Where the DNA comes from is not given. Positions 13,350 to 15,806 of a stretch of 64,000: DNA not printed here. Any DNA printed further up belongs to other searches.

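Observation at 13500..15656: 718-aa FtsA-like actin-fold ATPase with tandem S4/ThiS-like C-terminal modules, encoded upstream of dnaB-dnaI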

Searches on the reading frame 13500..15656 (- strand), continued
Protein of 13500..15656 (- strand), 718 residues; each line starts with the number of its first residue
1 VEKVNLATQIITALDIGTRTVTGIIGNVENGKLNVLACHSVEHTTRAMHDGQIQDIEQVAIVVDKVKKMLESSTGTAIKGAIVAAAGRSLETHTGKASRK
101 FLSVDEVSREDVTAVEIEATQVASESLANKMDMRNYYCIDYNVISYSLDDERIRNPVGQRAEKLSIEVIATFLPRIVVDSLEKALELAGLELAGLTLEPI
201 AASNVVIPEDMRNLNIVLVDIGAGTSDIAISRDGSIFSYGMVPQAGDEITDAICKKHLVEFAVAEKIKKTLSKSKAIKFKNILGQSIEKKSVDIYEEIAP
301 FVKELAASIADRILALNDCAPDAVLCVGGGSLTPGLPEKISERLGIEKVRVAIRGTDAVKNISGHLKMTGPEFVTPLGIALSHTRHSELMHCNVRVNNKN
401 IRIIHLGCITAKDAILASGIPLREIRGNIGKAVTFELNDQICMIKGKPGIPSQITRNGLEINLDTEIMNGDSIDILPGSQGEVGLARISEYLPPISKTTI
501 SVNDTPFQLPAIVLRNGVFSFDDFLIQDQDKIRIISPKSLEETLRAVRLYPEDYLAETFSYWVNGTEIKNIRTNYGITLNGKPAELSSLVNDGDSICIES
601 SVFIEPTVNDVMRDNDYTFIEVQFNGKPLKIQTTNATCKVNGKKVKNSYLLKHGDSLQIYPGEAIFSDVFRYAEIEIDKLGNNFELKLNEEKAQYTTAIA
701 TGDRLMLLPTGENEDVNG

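Call 43: find_related_loci(query=window:13500-15656:-, collection=metagenome_contigs, flank=6000)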
Query window:13500-15656:- (718 aa) in metagenome_contigs; peptide patterns used: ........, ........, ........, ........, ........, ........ (x = any residue, [..] = any of these).
131 stretches matched a pattern; 1 encode a relative of the query (tblastn E <= 1e-3); 1 distinct loci.
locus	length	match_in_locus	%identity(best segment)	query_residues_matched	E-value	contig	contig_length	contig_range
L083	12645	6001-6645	26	175-362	9e-7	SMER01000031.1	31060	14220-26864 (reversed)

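Call 49: find_encoding_contigs(protein=P0121, flank=10000, max_places=2)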
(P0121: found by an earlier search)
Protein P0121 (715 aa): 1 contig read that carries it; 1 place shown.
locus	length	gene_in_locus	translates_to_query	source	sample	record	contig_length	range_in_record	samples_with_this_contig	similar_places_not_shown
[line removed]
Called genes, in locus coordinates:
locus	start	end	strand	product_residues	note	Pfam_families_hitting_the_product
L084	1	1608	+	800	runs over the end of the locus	PF20437:LonC_helical, PF13654:AAA_32, PF20436:LonB_AAA-LID, PF05362:Lon_C (weak)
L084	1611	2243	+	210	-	PF00730:HhH-GPD, PF00633:HHH (faint)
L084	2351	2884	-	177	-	-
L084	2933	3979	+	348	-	PF01966:HD, PF13286:HD_assoc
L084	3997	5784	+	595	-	PF01807:Zn_ribbon_DnaG, PF08275:DNAG_N, PF01751:Toprim, PF13155:Toprim_2, PF13362:Toprim_3, PF13662:Toprim_4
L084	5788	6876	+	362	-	PF03979:Sigma70_r1_1, PF00140:Sigma70_r1_2, PF04542:Sigma70_r2, PF04539:Sigma70_r3, PF04545:Sigma70_r4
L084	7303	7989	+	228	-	PF12847:Methyltransf_18, PF04816:TrmK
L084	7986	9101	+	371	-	PF01784:DUF34_NIF3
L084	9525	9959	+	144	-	-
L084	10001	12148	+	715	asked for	PF11104:PilM_2, PF21522:MreB-like_C (faint), PF06723:MreB_Mbl (weak), PF14450:FtsA, PF14451:Ub-Mut7C (faint)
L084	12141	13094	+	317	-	PF07261:DnaB_2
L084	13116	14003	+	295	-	PF03969:AFG1_ATPase (weak), PF01695:IstB_IS21, PF00308:Bac_DnaA (weak), PF00004:AAA (faint)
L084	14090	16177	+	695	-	PF00009:GTP_EFTU, PF01926:MMR_HSR1 (weak), PF22042:EF-G_D2, PF03144:GTP_EFTU_D2, PF14492:EFG_III, PF16658:RF3_C (weak), PF03764:EFG_IV, PF00679:EFG_C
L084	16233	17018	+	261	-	PF01975:SurE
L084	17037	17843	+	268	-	PF00795:CN_hydrolase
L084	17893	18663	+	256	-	PF03705:CheR_N, PF08241:Methyltransf_11 (faint), PF08242:Methyltransf_12 (faint), PF13649:Methyltransf_25 (faint), PF13847:Methyltransf_31 (faint), PF01739:CheR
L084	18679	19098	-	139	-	PF07238:PilZ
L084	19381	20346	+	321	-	PF01757:Acyl_transf_3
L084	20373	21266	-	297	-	PF02574:S-methyl_trans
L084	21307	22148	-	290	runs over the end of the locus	PF02219:MTHFR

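Call 56: search_protein_families(library=ncbifam, proteins=[L059:5341-6348:-, L078:6673-7767:-, L052:10213-10545:-, L061:11212-11679:-, L073:11767-12252:-, L031:13256-14578:-, L013:4431-5408:+, L054:6000-6938:+, L013:13468-13944:+, L068:10113-11813:+], max_evalue=0.00001)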
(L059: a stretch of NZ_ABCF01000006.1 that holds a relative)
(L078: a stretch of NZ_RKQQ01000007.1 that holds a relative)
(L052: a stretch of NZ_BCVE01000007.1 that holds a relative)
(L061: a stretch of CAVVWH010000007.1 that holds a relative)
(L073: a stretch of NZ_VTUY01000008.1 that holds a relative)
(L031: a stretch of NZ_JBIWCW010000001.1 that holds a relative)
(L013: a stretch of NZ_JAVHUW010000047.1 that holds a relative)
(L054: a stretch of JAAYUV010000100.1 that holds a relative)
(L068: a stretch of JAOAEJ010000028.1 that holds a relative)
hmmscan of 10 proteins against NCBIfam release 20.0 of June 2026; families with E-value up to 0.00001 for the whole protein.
L059:5341-6348:- (335 aa): 19 families
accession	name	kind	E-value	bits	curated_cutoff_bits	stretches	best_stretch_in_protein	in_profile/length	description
TIGR01481.1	ccpA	equivalog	2.5e-166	553.1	442.35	1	4-335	1-330/330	catabolite control protein A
NF008269.0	PRK11041.1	equivalog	5.9e-78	262.3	436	1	4-334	8-337/342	DNA-binding transcriptional regulator CytR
NF047341.1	lactose_RbsR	equivalog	1.5e-71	241.4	382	1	5-335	2-329/331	ribose utilization transcriptional repressor RbsR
NF007743.0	PRK10423.1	equivalog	2.9e-65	220.5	531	1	7-333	3-329/330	ribose operon transcriptional repressor RbsR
NF007979.0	PRK10703.1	equivalog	3.5e-64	217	501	1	7-331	3-329/341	HTH-type transcriptional repressor PurR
NF052440.1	TransRegGNTRPSEAE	equivalog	9.8e-62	208.9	400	1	5-334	5-333/333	HTH-type transcriptional regulator GntR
NF007075.0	PRK09526.1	subfamily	5.7e-57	193.2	340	1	1-334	1-331/358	LacI family DNA-binding transcriptional regulator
NF007706.0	PRK10401.1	equivalog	1.4e-55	189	555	1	6-310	2-305/346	HTH-type transcriptional regulator GalS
NF051853.1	TransRegUriRCory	equivalog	8e-55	186.2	550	1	7-334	2-324/327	transcriptional regulator UriR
NF008002.0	PRK10727.1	equivalog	2.2e-51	175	557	1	7-325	3-320/341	HTH-type transcriptional regulator GalR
NF007449.0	PRK10014.1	subfamily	4.7e-48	164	310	1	4-328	5-339/342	Mal regulon transcriptional regulator MalI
NF047913.1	TransRegIdnR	equivalog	1.6e-47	162.5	500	1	1-328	1-325/331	DNA-binding transcriptional regulator IdnR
NF011563.0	PRK14987.1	equivalog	1.4e-38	133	433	1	7-320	7-317/331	gluconate operon transcriptional repressor GntR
TIGR02417.1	fruct_sucro_rep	subfamily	3.6e-38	131.6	389.55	1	7-331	1-326/327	D-fructose-responsive transcription factor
NF008452.0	PRK11303.1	equivalog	2.8e-37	128.6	385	1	7-331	2-328/332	catabolite repressor/activator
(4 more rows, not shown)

L078:6673-7767:- (364 aa): 22 families
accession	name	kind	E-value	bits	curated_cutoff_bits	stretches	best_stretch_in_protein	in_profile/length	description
NF009239.0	PRK12595.1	equivalog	3.5e-193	641.4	279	1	2-352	2-352/360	bifunctional 3-deoxy-7-phosphoheptulonate synthase/chorismate mutase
NF006421.0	PRK08673.1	subfamily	2.1e-121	405.3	335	1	90-352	66-328/338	3-deoxy-7-phosphoheptulonate synthase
TIGR01361.1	DAHP_synth_Bsub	equivalog_domain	8.8e-119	395.6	267.75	1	95-351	2-258/260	3-deoxy-7-phosphoheptulonate synthase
NF041229.1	BagF_FevY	exception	2.6e-96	322.8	700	1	95-338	67-310/340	phospho-2-dehydro-3-deoxyheptonate aldolase BagF/FevY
NF009933.0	PRK13396.1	subfamily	4.8e-89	298.8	486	1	91-353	71-337/352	3-deoxy-7-phosphoheptulonate synthase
TIGR01801.1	CM_A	equivalog_domain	3.9e-41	139.4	106.35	1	1-102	1-102/102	chorismate mutase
NF003543.0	PRK05198.1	equivalog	8.1e-38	130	242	1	106-352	4-266/273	3-deoxy-8-phosphooctulonate synthase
TIGR01362.1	KDO8P_synth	equivalog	1.9e-37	128.9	314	1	118-351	2-250/258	3-deoxy-8-phosphooctulonate synthase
NF009109.0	PRK12457.1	equivalog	2.7e-23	82.6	457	1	140-351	42-266/281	3-deoxy-8-phosphooctulonate synthase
TIGR01807.1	CM_P2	equivalog_domain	1.5e-16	60.5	69.55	1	6-79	1-76/76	chorismate mutase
NF008400.0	PRK11199.1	equivalog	3.2e-13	49.4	273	1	4-120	3-116/374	bifunctional chorismate mutase/prephenate dehydrogenase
TIGR01791.2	CM_archaeal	equivalog_domain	2.7e-12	46.5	66.95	1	6-86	1-82/83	chorismate mutase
NF004925.0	PRK06285.1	equivalog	2.5e-11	43.5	77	1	3-88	6-92/99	chorismate mutase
TIGR01799.1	CM_T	equivalog_domain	3.3e-11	43.1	95.9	1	6-58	1-53/83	chorismate mutase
TIGR01805.1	CM_mono_grmpos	equivalog_domain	8.6e-11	42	71.2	1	6-86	1-81/81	chorismate mutase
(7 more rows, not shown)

L052:10213-10545:- (110 aa): 2 families
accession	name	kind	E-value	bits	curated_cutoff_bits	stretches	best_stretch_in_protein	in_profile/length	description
TIGR04019.1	B_thiol_YtxJ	hypoth_equivalog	3.8e-33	113.6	77.25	1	3-102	2-104/105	bacillithiol system redox-active protein YtxJ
NF053651.1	BclredAbxCDein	equivalog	2.4e-06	27.4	340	1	26-107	25-105/202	monothiol bacilliredoxin AbxC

L061:11212-11679:- (155 aa): 1 family
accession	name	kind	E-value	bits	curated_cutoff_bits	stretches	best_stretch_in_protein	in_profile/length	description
TIGR00996.1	Mtu_fam_mce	paralog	1.1e-06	28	140.5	1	28-118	149-235/291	MCE family protein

L073:11767-12252:- (161 aa): 1 family
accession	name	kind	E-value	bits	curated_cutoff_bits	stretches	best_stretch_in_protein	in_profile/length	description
NF041669.1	GvpT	domain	5.4e-07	30.2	80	1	31-150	5-107/123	GvpT/GvpP family gas vesicle accessory protein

L031:13256-14578:- (440 aa): 17 families
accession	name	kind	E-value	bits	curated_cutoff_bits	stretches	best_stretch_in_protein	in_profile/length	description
TIGR01082.1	murC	equivalog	1.3e-131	439.8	335.1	1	10-434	2-440/449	UDP-N-acetylmuramate--L-alanine ligase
NF011171.0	PRK14573.1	equivalog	6.4e-64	216.2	1015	1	8-402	5-405/809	bifunctional UDP-N-acetylmuramate--L-alanine ligase/D-alanine--D-alanine ligase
TIGR01081.1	mpl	equivalog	3.5e-43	148.2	388.7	1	11-374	3-385/448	UDP-N-acetylmuramate:L-alanyl-gamma-D-glutamyl-meso-diaminopimelate ligase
NF001126.0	PRK00139.1-4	equivalog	2.3e-24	85.8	373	1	170-346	195-374/486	UDP-N-acetylmuramoyl-L-alanyl-D-glutamate--2,6-diaminopimelate ligase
NF053645.1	pMurC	equivalog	3.7e-22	78.7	560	2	233-339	286-391/492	pseudomurein biosynthesis peptide ligase pMurC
NF053648.1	pMurE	equivalog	2.3e-21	76.1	600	1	169-341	190-355/464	pseudomurein biosynthesis peptide ligase pMurE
TIGR01087.1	murD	equivalog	6.1e-21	75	211.95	1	13-306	5-309/441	UDP-N-acetylmuramoyl-L-alanine--D-glutamate ligase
TIGR01143.1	murF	subfamily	1.1e-18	67.4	288.6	1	169-336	150-321/418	UDP-N-acetylmuramoyl-tripeptide--D-alanyl-D-alanine ligase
TIGR01085.1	murE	subfamily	1.2e-16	60.8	257.3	1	170-346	179-364/472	UDP-N-acetylmuramyl-tripeptide synthetase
NF001124.0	PRK00139.1-2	equivalog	3.3e-16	59.1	476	1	171-346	201-383/500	UDP-N-acetylmuramoyl-L-alanyl-D-glutamate--2,6-diaminopimelate ligase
NF008896.0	PRK11929.1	equivalog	2.4e-14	52.2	1023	1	171-346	204-391/965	bifunctional UDP-N-acetylmuramoyl-L-alanyl-D-glutamate--2,6-diaminopimelate ligase MurE/UDP-N-acetylmuramoyl-tripeptide--D-alanyl-D-alanine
NF033197.0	F430_CfbE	equivalog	1.6e-12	47.1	250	0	170-318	184-319/430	coenzyme F430 synthase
NF001123.0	PRK00139.1-1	equivalog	3.1e-10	39.3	586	1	170-337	198-374/493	UDP-N-acetylmuramoyl-L-alanyl-D-glutamate--2,6-diaminopimelate ligase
TIGR02068.2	cya_phycin_syn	equivalog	6.5e-08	31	850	0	253-345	667-763/862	cyanophycin synthetase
NF010628.0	PRK14022.1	equivalog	9.4e-08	31.2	536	1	170-366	202-392/483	UDP-N-acetylmuramoyl-L-alanyl-D-glutamate--L-lysine ligase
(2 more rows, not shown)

L013:4431-5408:+ (325 aa): 4 families
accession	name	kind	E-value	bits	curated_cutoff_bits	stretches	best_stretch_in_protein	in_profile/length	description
TIGR00362.1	DnaA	equivalog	5.2e-49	167.5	343.9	1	19-318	132-436/437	chromosomal replication initiator protein DnaA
NF001154.0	PRK00149.3-3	equivalog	8.5e-36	123.9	410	1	4-321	127-460/462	chromosomal replication initiator protein DnaA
NF009087.0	PRK12422.1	equivalog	5.3e-35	121.5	657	1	25-321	141-445/455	chromosomal replication initiator protein DnaA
TIGR03420.1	DnaA_homol_Hda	equivalog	1.5e-08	34.4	194.8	1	2-172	15-178/226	DnaA regulatory inactivator Hda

L054:6000-6938:+ (312 aa): 6 families
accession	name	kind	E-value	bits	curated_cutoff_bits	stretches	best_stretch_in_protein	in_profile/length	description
TIGR00362.1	DnaA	equivalog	7.3e-30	104.4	343.9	1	3-288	115-418/437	chromosomal replication initiator protein DnaA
NF001154.0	PRK00149.3-3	equivalog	1.3e-25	90.3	410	1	3-275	128-425/462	chromosomal replication initiator protein DnaA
NF009087.0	PRK12422.1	equivalog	7.4e-16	58.3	657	1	28-163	146-281/455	chromosomal replication initiator protein DnaA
TIGR03420.1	DnaA_homol_Hda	equivalog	3.6e-10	39.8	194.8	1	2-159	17-165/226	DnaA regulatory inactivator Hda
NF038214.1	IS21_help_AAA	equivalog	7.2e-07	29.1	200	1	18-117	85-184/232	IS21-like element helper ATPase IstB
NF006571.0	PRK09087.1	equivalog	9.7e-06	25.5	297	0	2-154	25-155/228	DnaA regulatory inactivator HdaA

L013:13468-13944:+ (158 aa): 0 families

L068:10113-11813:+ (566 aa): 23 families
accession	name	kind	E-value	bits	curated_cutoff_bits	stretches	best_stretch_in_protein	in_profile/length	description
TIGR00254.1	GGDEF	domain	1.2e-54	184.6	37.4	1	395-559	2-167/168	diguanylate cyclase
NF038266.1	diguan_SiaD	equivalog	3.9e-51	173.8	290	1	388-556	84-252/252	biofilm regulation diguanylate cyclase SiaD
NF007135.0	PRK09581.1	equivalog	6.1e-48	163.8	474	1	392-557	286-453/457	PleD family two-component system response regulator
NF041606.1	dguan_cyc_DgcA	equivalog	3.3e-47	161.1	370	1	240-560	17-340/340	diguanylate cyclase DgcA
NF047654.1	DiguCycDgcRLepto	equivalog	2.4e-46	158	500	1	384-556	119-293/295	diguanylate cyclase DgcR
NF007380.0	PRK09894.1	equivalog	1.5e-45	155.8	256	1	394-563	125-291/296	diguanylate cyclase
NF051473.1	DigCycDgcsShew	equivalog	1.3e-40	139.7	400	1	318-558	58-290/291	diguanylate cyclase DgcS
NF007423.1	PRK09966.1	equivalog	4.5e-37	127.9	325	1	375-549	220-390/390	diguanylate cyclase DgcN/YfiN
NF007599.0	PRK10245.1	equivalog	3.9e-33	114.4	402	1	383-559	195-370/371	diguanylate cyclase AdrA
NF007474.0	PRK10060.1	equivalog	1.1e-32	113.2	782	1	386-558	225-394/663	cyclic di-GMP phosphodiesterase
NF007298.0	PRK09776.1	equivalog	2.5e-32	111.7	1135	1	389-564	675-850/1111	diguanylate cyclase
NF011955.1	PRK15426.1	equivalog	2.6e-31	108.4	408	1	389-558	389-560/564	cellulose biosynthesis regulator diguanylate cyclase DgcQ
NF045675.1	PhdiestaseDibA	equivalog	2.1e-30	105.6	980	1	392-556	197-361/623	phosphodiesterase DibA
NF053781.1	cdiGMPphdstlr2612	equivalog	1.4e-25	89.2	1600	1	398-554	840-997/1268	Tlr1612 family c-di-GMP phosphodiesterase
NF047872.1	GGDEF_GdpS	equivalog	8.6e-25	87.7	400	1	390-556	179-347/355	GGDEF domain-containing protein GdpS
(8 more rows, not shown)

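Call 60: search_protein_families(library=padloc, proteins=[window:13500-15656:-], max_evalue=0.01)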
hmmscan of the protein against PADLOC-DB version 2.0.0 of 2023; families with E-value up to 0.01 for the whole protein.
window:13500-15656:- (718 aa): 1 family
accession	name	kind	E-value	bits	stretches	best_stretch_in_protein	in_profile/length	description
PDLC04731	PDC-M61B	-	0.005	13.6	1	198-230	331-364/588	-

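Call 61: search_protein_families(library=phrogs, proteins=[window:13500-15656:-], max_evalue=0.001)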
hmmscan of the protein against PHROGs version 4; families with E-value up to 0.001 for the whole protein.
window:13500-15656:- (718 aa): 1 family
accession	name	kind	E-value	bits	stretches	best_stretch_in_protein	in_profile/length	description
phrog_691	-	DNA, RNA and nucleotide metabolism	8.7e-06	26.1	1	210-346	167-299/329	partition protein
